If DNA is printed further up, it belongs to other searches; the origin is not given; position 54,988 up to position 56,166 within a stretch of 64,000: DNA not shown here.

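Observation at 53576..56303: Glycerol module with an in-frame-deleted G3P dehydrogenase: relic-lipase-glpK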

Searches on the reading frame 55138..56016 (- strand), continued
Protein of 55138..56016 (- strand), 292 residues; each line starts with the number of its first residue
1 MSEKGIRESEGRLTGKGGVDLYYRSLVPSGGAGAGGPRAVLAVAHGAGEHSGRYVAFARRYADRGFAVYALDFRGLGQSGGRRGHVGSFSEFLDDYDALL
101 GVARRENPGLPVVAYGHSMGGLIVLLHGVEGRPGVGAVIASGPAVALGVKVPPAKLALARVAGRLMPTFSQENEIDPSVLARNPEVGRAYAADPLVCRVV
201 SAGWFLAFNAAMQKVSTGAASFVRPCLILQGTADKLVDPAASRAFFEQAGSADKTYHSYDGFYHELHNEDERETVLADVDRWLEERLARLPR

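Call 42: search_solved_structures(query=window:55138-56016:-, max_evalue=1e-8)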
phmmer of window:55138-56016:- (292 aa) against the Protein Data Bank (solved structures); distinct sequences matched with E-value up to 1e-8: 17.
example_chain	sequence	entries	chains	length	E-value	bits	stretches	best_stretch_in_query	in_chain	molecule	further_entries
9rhw_A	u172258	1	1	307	3.1e-52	180.9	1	15-287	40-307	Monoacylglycerol lipase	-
6eic_C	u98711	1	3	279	3.2e-52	180.9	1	27-287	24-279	Mycobacterium Tuberculosis Monoglyceride Lipase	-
7p0y_A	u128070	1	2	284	7.6e-52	179.6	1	15-287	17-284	Monoacylglycerol lipase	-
7ozm_A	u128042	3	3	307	9.8e-52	179.3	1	15-287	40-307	Monoacylglycerol lipase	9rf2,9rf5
3pe6_A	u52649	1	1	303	2.1e-41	145.4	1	32-288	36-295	Monoglyceride lipase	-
5zun_A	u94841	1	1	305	2.1e-41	145.4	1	32-288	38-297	Monoglyceride lipase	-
7l4t_A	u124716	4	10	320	2.4e-41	145.2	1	32-288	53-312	Monoglyceride lipase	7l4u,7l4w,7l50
7prm_A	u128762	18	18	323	2.5e-41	145.1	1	32-288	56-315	Monoglyceride lipase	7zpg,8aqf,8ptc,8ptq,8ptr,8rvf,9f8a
6qe2_A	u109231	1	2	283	3.6e-41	144.6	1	38-271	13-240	Monoacylglycerol lipase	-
3jw8_A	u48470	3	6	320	1.4e-40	142.7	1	34-288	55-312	MGLL protein | MONOGLYCERIDE LIPASE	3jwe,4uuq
3hju_A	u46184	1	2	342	1.7e-40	142.4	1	34-288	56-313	Monoglyceride lipase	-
6ax1_A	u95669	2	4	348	1.8e-40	142.3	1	34-288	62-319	Monoglyceride lipase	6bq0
4zwn_A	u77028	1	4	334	9.8e-13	51.3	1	38-286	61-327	Monoglyceride lipase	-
4zxf_A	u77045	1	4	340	1e-12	51.2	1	38-286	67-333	Monoglyceride lipase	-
6khk_A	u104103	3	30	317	1.6e-10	44.1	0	34-135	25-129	Hydrolase, alpha/beta domain protein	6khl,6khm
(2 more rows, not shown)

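Call 54: find_encoding_contigs(protein=window:55138-56016:-, flank=4000, max_places=10)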
Protein window:55138-56016:- (292 aa): 7 contigs read that carry it; 4 places shown.
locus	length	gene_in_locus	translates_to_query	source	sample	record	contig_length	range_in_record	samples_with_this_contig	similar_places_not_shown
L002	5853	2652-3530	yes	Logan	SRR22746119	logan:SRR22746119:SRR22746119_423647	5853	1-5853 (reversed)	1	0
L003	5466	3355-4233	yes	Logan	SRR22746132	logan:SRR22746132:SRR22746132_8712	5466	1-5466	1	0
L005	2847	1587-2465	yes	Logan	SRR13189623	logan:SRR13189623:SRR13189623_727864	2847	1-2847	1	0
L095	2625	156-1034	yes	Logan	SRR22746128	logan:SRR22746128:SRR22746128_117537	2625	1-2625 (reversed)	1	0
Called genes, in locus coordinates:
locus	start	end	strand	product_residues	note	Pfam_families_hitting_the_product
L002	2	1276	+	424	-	?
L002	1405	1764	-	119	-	PF10710:DUF2512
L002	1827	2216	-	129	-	PF07561:DUF1540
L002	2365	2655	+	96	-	PF04324:Fer2_BFD (weak)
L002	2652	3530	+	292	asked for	PF12146:Hydrolase_4, PF20408:Abhydrolase_11 (faint), PF00561:Abhydrolase_1, PF12697:Abhydrolase_6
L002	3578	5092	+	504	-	PF00370:FGGY_N, PF02782:FGGY_C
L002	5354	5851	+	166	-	?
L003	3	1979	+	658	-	?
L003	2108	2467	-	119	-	PF10710:DUF2512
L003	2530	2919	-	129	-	PF07561:DUF1540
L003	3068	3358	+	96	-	PF04324:Fer2_BFD (weak)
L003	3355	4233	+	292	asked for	PF12146:Hydrolase_4, PF20408:Abhydrolase_11 (faint), PF00561:Abhydrolase_1, PF12697:Abhydrolase_6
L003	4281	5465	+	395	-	?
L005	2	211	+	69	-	?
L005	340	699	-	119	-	PF10710:DUF2512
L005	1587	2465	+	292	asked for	PF12146:Hydrolase_4, PF20408:Abhydrolase_11 (faint), PF00561:Abhydrolase_1, PF12697:Abhydrolase_6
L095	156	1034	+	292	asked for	PF12146:Hydrolase_4, PF20408:Abhydrolase_11 (faint), PF00561:Abhydrolase_1, PF12697:Abhydrolase_6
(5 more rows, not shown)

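Call 56: find_related_loci(query=window:55138-56016:-, collection=metagenome_contigs, flank=3000)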
Query window:55138-56016:- (292 aa) in metagenome_contigs; peptide patterns used: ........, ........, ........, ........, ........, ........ (x = any residue, [..] = any of these).
361 stretches matched a pattern; 102 encode a relative of the query (tblastn E <= 1e-3); the best 80 are kept; 80 distinct loci.
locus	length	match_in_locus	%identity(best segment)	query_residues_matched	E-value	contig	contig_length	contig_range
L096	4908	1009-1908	80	1-290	2e-153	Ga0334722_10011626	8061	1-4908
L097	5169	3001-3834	43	9-291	8e-66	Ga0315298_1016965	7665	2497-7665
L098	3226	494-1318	38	6-286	5e-60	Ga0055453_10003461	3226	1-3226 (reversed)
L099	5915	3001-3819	38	6-283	2e-59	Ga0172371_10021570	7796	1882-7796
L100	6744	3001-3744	41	39-287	6e-59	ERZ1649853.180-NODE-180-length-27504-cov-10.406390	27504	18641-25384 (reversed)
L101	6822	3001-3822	38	8-287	3e-58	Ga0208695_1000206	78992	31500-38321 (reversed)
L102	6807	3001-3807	39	17-289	6e-57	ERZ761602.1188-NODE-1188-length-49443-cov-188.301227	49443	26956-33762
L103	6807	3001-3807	39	17-289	6e-57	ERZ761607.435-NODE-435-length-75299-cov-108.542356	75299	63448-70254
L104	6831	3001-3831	36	6-287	1e-56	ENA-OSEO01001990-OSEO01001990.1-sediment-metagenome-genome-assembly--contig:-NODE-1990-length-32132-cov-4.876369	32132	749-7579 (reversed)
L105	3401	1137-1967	37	6-287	6e-56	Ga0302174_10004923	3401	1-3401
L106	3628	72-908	35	1-284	1e-55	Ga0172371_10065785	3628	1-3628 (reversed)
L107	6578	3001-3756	44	38-290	1e-55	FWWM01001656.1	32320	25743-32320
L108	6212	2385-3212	40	6-286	3e-55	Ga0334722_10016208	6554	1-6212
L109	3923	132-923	37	18-287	2e-55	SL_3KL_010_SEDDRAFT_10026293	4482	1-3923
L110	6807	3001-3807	38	9-284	1e-54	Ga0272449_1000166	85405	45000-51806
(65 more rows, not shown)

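Call 62: find_encoding_contigs(protein=P0215, flank=5000, max_places=1)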
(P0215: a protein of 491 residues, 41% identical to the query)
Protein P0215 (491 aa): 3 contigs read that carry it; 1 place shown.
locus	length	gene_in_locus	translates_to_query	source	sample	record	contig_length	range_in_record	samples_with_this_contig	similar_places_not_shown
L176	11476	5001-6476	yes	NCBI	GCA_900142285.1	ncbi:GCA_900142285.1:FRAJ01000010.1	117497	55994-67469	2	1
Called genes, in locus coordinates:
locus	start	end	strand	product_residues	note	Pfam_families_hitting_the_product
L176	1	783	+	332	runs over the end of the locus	PF02733:Dak1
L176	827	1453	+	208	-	PF02734:Dak2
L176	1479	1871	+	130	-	PF03610:EIIA-man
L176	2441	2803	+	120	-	PF21846:DUF6905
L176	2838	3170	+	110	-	PF21846:DUF6905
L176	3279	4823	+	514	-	PF00370:FGGY_N, PF02782:FGGY_C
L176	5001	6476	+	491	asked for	PF01266:DAO, PF04324:Fer2_BFD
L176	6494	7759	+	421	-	PF00070:Pyr_redox (faint), PF00890:FAD_binding_2 (weak), PF01266:DAO (weak), PF01494:FAD_binding_3 (faint), PF07992:Pyr_redox_2, PF12831:FAD_oxidored, PF13450:NAD_binding_8 (weak), PF13738:Pyr_redox_3, +2 more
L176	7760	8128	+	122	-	PF07892:DUF1667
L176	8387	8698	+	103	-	PF01022:HTH_5, PF12840:HTH_20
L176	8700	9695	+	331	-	PF03773:ArsP_1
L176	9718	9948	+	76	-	PF13192:Thioredoxin_3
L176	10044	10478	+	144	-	PF22381:Staph_reg_Sar_Rot (weak)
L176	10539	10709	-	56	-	PF00037:Fer4, PF13237:Fer4_10, PF14697:Fer4_21, PF12838:Fer4_7, PF13187:Fer4_9, PF13484:Fer4_16 (weak), PF12797:Fer4_2 (weak), PF00037:Fer4, +6 more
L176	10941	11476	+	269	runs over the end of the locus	PF03780:Asp23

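Call 63: find_encoding_contigs(protein=P0136, flank=10000, max_places=1)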
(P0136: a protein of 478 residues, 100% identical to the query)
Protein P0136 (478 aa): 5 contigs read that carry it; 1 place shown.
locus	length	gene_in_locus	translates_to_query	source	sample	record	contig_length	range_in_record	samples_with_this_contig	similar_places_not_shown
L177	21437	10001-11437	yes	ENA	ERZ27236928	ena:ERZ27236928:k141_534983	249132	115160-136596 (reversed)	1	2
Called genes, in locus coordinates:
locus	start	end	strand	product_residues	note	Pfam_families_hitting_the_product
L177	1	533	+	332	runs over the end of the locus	PF01118:Semialdhyde_dh, PF02774:Semialdhyde_dhC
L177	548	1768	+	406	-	PF00696:AA_kinase, PF01842:ACT (faint), PF13840:ACT_7, PF22468:ACT_9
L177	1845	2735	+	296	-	PF00701:DHDPS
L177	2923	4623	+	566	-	PF00753:Lactamase_B, PF12706:Lactamase_B_2, PF22505:RNase_J_b_CASP, PF07521:RMMBL, PF17770:RNase_J_C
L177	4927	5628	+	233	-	PF00574:CLP_protease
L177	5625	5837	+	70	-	PF14035:YlzJ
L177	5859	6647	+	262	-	PF02673:BacA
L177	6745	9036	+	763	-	PF13491:FtsK_4TM, PF17854:FtsK_alpha, PF01580:FtsK_SpoIIIE, PF09397:FtsK_gamma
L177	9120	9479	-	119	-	PF10710:DUF2512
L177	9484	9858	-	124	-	PF07561:DUF1540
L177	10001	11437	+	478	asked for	PF01266:DAO, PF13450:NAD_binding_8 (faint), PF04324:Fer2_BFD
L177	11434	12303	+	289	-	PF00561:Abhydrolase_1, PF12146:Hydrolase_4, PF20408:Abhydrolase_11 (faint), PF12697:Abhydrolase_6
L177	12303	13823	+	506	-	PF00370:FGGY_N, PF02782:FGGY_C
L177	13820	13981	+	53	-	-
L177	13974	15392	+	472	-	PF01546:Peptidase_M20, PF07687:M20_dimer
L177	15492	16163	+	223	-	PF01810:LysE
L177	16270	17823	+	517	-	PF13360:PQQ_2, PF25293:Beta-prop_EMC1_N (faint), PF01011:PQQ (faint), PF13570:Beta-prop_ACSF4, PF07774:EMC1_C (faint), PF13360:PQQ_2, PF07833:Cu_amine_oxidN1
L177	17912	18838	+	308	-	PF08486:SpoIID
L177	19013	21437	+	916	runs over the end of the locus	PF03699:UPF0182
